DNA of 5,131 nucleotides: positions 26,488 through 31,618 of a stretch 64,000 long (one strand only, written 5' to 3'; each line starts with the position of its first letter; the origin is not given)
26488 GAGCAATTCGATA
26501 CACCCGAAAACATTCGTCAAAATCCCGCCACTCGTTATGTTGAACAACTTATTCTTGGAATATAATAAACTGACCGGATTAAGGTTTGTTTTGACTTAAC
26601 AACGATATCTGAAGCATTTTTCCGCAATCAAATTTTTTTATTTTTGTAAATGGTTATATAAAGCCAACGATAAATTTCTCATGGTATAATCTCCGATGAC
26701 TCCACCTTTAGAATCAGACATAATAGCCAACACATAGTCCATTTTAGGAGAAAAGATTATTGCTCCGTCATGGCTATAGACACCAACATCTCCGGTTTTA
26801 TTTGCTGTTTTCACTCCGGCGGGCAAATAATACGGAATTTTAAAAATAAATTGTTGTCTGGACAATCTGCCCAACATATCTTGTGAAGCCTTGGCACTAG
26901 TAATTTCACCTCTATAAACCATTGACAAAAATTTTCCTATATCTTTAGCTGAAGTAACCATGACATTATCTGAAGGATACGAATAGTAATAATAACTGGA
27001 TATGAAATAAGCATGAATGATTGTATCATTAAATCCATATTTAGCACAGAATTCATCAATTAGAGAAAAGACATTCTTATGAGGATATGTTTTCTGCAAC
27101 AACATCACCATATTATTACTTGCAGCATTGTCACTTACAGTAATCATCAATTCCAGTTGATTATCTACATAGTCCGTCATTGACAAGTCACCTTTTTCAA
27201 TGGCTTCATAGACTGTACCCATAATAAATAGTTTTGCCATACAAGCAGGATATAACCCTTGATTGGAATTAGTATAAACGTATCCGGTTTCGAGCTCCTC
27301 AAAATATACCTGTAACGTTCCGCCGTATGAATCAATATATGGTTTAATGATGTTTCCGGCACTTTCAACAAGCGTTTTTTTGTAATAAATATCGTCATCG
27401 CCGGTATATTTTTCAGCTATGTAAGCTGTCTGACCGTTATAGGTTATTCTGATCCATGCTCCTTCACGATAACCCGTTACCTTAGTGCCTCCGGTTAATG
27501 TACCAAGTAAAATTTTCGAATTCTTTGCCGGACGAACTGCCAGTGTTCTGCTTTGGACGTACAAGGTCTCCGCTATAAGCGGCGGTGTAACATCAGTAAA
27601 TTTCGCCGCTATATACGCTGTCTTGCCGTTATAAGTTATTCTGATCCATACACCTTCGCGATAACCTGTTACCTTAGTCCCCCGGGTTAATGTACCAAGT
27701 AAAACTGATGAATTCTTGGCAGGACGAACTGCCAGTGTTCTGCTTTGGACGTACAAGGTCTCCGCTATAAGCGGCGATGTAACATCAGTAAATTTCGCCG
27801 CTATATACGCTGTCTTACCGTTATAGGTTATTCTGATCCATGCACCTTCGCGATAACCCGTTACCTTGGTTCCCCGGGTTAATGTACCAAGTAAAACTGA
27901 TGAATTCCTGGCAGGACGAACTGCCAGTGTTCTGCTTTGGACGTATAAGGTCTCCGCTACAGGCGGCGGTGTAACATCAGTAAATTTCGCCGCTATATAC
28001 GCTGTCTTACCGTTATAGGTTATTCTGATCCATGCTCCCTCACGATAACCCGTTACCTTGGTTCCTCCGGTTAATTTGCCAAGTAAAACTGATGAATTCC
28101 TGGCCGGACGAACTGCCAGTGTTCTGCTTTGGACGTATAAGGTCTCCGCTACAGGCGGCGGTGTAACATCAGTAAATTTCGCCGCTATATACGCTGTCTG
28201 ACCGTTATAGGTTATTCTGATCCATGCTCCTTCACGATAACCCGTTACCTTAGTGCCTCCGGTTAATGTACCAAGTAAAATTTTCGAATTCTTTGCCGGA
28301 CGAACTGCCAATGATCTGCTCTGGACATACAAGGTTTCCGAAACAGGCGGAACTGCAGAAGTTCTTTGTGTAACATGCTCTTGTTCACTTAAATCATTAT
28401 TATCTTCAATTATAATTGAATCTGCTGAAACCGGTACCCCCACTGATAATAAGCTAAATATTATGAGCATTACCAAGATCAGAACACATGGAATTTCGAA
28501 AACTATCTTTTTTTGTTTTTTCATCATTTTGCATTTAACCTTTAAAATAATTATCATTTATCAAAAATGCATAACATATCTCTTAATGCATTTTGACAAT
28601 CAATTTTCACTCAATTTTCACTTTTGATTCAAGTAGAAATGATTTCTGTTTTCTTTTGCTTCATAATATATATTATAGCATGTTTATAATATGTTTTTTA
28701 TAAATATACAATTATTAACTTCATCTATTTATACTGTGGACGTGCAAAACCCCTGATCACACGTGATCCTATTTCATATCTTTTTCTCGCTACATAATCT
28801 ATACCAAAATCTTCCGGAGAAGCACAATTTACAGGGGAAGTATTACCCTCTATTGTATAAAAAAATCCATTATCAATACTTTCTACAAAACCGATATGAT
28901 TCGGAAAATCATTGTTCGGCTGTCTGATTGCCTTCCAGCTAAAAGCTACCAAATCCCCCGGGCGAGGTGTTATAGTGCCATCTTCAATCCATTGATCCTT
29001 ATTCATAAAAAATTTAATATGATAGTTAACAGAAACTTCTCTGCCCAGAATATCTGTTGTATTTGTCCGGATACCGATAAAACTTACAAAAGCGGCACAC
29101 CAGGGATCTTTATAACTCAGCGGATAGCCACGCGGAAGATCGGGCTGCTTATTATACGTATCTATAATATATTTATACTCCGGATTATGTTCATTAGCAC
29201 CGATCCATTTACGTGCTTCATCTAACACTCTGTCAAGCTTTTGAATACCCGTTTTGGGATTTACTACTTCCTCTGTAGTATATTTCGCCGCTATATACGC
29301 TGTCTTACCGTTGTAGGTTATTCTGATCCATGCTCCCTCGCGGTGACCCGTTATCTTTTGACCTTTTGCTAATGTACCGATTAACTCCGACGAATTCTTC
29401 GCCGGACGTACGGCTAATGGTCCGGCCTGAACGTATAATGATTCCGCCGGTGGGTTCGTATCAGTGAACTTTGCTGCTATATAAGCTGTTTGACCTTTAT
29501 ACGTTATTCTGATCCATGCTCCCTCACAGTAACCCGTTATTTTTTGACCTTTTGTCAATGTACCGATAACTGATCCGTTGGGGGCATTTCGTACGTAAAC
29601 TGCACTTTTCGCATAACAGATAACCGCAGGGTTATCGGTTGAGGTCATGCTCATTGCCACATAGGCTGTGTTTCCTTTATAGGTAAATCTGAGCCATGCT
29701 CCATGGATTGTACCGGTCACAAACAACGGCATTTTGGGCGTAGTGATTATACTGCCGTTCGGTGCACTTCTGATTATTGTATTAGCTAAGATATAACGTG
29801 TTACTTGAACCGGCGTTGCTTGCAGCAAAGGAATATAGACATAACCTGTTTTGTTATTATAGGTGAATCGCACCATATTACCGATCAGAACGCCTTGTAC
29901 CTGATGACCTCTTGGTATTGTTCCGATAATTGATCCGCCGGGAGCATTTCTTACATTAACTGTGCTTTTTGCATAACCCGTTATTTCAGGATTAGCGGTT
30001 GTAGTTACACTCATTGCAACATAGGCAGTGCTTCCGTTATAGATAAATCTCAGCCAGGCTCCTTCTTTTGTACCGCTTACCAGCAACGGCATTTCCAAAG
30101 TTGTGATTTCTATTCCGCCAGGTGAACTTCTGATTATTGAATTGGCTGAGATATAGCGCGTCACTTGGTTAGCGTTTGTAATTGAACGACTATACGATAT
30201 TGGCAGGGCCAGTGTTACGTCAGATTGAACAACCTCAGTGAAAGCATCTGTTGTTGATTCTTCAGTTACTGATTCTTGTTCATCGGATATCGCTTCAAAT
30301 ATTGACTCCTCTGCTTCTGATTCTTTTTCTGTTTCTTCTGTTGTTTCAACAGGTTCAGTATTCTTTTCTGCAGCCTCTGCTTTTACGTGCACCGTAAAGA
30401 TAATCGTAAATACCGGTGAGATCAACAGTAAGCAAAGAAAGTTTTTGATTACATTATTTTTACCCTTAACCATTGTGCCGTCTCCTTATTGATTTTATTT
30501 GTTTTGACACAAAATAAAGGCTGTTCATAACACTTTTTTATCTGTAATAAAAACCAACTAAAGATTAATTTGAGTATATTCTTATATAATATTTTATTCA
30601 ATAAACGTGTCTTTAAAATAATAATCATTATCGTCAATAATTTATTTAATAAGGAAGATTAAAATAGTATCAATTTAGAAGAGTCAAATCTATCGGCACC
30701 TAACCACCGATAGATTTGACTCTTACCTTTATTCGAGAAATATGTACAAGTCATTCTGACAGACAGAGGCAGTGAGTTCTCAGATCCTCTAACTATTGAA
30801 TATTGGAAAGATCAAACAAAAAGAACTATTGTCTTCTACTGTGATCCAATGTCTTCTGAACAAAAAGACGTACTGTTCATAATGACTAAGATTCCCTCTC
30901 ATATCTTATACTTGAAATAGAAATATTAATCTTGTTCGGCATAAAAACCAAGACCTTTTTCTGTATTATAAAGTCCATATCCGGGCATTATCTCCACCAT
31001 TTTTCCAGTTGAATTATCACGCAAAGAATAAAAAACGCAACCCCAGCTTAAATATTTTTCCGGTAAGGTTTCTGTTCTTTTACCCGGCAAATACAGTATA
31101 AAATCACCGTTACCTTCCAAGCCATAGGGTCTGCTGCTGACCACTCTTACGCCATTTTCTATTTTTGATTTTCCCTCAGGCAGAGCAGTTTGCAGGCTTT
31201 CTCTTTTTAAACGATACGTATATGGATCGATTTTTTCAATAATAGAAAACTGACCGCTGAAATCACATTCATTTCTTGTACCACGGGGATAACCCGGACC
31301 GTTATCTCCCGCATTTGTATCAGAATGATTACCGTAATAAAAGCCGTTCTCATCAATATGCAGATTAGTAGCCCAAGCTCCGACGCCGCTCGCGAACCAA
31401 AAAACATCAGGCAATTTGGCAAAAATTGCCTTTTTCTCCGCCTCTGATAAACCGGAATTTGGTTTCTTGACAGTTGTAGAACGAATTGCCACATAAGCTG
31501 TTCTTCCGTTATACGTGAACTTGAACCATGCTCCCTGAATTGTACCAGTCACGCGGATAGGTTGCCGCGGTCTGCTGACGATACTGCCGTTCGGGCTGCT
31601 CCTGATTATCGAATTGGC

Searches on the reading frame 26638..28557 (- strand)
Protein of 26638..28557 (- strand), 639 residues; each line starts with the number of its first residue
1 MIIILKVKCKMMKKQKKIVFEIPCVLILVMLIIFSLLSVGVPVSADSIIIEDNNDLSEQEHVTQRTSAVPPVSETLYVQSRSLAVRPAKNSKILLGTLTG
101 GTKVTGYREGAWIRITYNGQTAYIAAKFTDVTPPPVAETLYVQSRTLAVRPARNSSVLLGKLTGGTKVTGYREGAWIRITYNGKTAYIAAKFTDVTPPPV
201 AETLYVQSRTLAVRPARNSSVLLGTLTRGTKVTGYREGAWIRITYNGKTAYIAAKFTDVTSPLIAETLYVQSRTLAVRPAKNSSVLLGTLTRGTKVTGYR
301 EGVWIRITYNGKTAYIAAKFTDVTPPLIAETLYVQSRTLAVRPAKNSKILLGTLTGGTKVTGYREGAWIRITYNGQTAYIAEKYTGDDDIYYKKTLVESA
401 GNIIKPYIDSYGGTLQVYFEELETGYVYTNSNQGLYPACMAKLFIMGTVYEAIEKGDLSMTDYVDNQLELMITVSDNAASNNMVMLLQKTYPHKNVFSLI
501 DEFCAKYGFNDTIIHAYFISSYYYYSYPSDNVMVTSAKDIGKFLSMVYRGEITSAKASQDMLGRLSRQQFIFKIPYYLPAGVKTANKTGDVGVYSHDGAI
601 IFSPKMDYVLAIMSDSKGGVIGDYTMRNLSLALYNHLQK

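Call 4: search_protein_families(library=pfam, proteins=[window:26638-28557:-], max_evalue=0.01)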
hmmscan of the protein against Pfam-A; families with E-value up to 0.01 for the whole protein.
window:26638-28557:- (639 aa): 6 families
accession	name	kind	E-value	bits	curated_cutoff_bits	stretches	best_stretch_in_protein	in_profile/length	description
PF13354.11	Beta-lactamase2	-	1.3e-28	100.2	22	1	468-613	79-213/214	Beta-lactamase enzyme family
PF08239.17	SH3_3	-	6.1e-28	97.2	27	5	221-256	14-52/54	Bacterial SH3 domain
PF01523.21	PmbA_TldD_1st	-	2.5e-08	34.4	20.9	0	298-323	26-49/65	PmbA/TldA metallopeptidase domain 1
PF05172.20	RRM_Nup35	-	1.8e-06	28.3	24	0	232-249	37-54/89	Nup53/35/40-type RNA recognition motif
PF17293.8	Arm-DNA-bind_5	-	0.00045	21.1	22.6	0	303-319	16-32/87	Arm DNA-binding domain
PF00134.28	Cyclin_N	-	0.0043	17.2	23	0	315-337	82-104/127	Cyclin, N-terminal domain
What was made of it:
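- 26638..28557 (-): g1: signal peptide, 5 C-type SH3b repeats, beta-lactamase-fold (PBP-A-like) domain with CMAK in place of SxxK, plus SDN and KTG motifs. Pfam Beta-lactamase2 1.3e-28 and SH3_3 6e-28 (call 4).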

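Call 30: search_solved_structures(query=window:26638-28557:-, max_evalue=0.001, show_alignments=1)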
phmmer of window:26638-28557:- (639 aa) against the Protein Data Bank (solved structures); distinct sequences matched with E-value up to 0.001: 5.
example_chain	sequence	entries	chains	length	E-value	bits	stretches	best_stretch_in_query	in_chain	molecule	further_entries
2j7v_A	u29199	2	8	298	6.9e-06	27.8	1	468-615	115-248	TLL2115 PROTEIN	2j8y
2j9o_A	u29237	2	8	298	9.4e-06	27.4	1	468-615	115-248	TLL2115 PROTEIN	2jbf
2kt8_A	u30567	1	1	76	0.00014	23.5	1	338-387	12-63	Probable surface protein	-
2kyb_A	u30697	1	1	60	0.00026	22.6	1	338-384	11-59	Mannosyl-glycoprotein endo-beta-N-acetylglucosaminidase domain protein, possible enterotox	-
2kq8_A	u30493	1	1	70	0.00031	22.4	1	333-384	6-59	Cell wall hydrolase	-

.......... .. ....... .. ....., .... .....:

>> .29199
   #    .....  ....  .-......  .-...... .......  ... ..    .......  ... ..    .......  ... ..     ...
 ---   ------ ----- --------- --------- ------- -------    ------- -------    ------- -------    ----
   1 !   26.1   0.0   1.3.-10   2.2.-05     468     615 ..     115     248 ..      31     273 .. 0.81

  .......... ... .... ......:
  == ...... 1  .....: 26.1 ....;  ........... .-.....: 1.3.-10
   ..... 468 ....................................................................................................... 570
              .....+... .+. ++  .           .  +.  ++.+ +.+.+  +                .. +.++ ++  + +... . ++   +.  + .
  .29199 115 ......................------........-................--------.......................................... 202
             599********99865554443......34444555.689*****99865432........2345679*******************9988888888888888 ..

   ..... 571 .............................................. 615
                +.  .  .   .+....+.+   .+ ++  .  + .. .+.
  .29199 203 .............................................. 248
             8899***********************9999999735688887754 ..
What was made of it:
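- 26638..28557 (-): The best solved relative is Tll2115/PBP-A (call 30).
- PDB SH3 domains of C. perfringens and Bacillus surface proteins match by sequence (call 30).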

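Call 66: search_protein_families(library=ncbifam, proteins=[window:26638-28557:-], max_evalue=0.001)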
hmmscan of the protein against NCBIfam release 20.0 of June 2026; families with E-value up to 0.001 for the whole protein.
window:26638-28557:- (639 aa): 7 families
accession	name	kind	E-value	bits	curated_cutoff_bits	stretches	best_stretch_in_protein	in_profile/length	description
NF040670.1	wall_bind_EntA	exception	1.2e-31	110.2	560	3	142-281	28-164/291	cell wall-binding protein EntA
NF040675.1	wall_bind_EntD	exception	6.1e-30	104.5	590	4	142-267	28-151/310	cell wall-binding protein EntD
NF040677.1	wall_bind_EntC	exception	1.3e-21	77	770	4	143-258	29-143/422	cell wall-binding protein EntC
NF040676.1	wall_bind_EntB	exception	1.3e-13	50.3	780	3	137-263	24-147/490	cell wall-binding protein EntB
NF040678.1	EntFM_CwpFM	equivalog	6.2e-11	42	720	0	103-193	92-189/430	enterotoxin EntFM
NF033103.1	bla_class_A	equivalog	2.6e-06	26.8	200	1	468-615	92-233/257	class A beta-lactamase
NF001685.0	PRK00443.1-5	equivalog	0.00039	19.8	513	0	335-377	21-61/266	glucosamine-6-phosphate deaminase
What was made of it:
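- The closest sequence relatives of the repeats are wall-binding modules of hydrolases and Ent proteins (calls 30, 66).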

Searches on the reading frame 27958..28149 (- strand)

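Call 34: search_protein_families(library=pfam, proteins=[window:27958-28149:-], max_evalue=0.1)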
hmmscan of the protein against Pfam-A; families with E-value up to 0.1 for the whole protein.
seq(64 aa): 1 family
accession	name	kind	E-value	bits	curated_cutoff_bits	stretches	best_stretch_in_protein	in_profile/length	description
PF08239.17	SH3_3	-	2.6e-05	24.7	27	1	22-56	15-52/54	Bacterial SH3 domain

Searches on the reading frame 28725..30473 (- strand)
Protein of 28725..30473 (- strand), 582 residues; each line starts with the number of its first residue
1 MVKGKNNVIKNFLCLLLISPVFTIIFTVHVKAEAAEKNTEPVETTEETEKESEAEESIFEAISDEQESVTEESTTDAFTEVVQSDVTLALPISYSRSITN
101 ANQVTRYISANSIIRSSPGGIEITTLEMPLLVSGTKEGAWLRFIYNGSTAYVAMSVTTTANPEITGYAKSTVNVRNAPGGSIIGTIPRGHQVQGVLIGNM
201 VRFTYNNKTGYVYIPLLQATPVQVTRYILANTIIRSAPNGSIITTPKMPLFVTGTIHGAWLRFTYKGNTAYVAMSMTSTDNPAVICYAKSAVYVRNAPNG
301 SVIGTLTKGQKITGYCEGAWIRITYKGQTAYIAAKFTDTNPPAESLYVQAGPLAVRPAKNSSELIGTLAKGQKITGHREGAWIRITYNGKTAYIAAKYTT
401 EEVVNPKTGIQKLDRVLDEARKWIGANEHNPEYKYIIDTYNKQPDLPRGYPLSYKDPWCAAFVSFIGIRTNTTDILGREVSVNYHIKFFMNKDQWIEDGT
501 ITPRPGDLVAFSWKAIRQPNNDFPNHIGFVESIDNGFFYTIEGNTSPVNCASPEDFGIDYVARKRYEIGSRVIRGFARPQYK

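Call 4: search_protein_families(library=pfam, proteins=[window:28725-30473:-], max_evalue=0.01)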
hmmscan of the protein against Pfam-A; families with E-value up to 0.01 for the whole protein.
window:28725-30473:- (582 aa): 3 families
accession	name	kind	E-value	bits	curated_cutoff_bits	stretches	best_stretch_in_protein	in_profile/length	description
PF08239.17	SH3_3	-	3.2e-26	91.7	27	2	290-336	1-52/54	Bacterial SH3 domain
PF01523.21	PmbA_TldD_1st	-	4.1e-08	33.7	20.9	0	376-422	26-63/65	PmbA/TldA metallopeptidase domain 1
PF05257.22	CHAP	-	1.8e-07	32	26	1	454-544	6-81/81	CHAP domain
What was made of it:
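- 28725..30473 (-): g2: A/B-type signal peptide, acidic spacer, repeats A-B-A-(B/C chimera)-C, C-terminal CHAP domain homologous to that of g16. Pfam SH3_3 and CHAP (call 4).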

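Call 66: search_protein_families(library=ncbifam, proteins=[window:28725-30473:-], max_evalue=0.001)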
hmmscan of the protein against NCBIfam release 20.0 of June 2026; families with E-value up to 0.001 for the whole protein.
window:28725-30473:- (582 aa): 5 families
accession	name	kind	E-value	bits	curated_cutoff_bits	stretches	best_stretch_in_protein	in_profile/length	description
NF040670.1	wall_bind_EntA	exception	7e-22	78.2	560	1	292-402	33-144/291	cell wall-binding protein EntA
NF040675.1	wall_bind_EntD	exception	4.9e-17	62.1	590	1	293-402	34-144/310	cell wall-binding protein EntD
NF040677.1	wall_bind_EntC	exception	3e-14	52.7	770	1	292-420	33-166/422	cell wall-binding protein EntC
NF040676.1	wall_bind_EntB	exception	1.7e-10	40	780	1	300-403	43-145/490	cell wall-binding protein EntB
TIGR02594.1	TIGR02594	subfamily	0.00021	21.6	70.55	1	417-546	3-114/132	TIGR02594 family protein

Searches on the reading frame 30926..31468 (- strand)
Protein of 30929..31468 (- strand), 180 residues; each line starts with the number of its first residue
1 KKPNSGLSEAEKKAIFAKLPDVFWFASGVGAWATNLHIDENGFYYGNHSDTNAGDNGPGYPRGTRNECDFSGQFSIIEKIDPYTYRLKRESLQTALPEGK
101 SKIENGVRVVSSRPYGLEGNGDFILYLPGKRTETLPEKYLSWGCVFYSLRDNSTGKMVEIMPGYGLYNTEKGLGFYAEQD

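Call 29: search_protein_families(library=pfam, proteins=[window:30929-31468:-], max_evalue=1)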
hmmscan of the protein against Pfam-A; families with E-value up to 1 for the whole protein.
seq(180 aa): 0 families

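Call 64: search_solved_structures(query=window:30929-31468:-, max_evalue=1)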
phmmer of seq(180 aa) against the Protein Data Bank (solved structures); distinct sequences matched with E-value up to 1: 1.
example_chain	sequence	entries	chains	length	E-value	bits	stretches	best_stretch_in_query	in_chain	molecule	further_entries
7fiu_A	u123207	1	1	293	0.49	13.3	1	30-72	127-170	ULP_PROTEASE domain-containing protein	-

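Call 78: search_protein_families(library=phrogs, proteins=[window:30926-31459:-], max_evalue=0.001)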
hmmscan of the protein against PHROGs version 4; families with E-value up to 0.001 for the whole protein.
window:30926-31459:- (177 aa): 0 families
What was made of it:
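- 30926..34729 (-): g3: distinct signal peptide, acidic region, N-terminal CHAP, duplicated FN3-like unit plus an Ig-like domain, 7 A/B SH3b repeats, 176-aa C-terminal domain of unknown family. The C-terminal domain has no Pfam, PDB or PHROG hit (calls 29, 64, 78).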
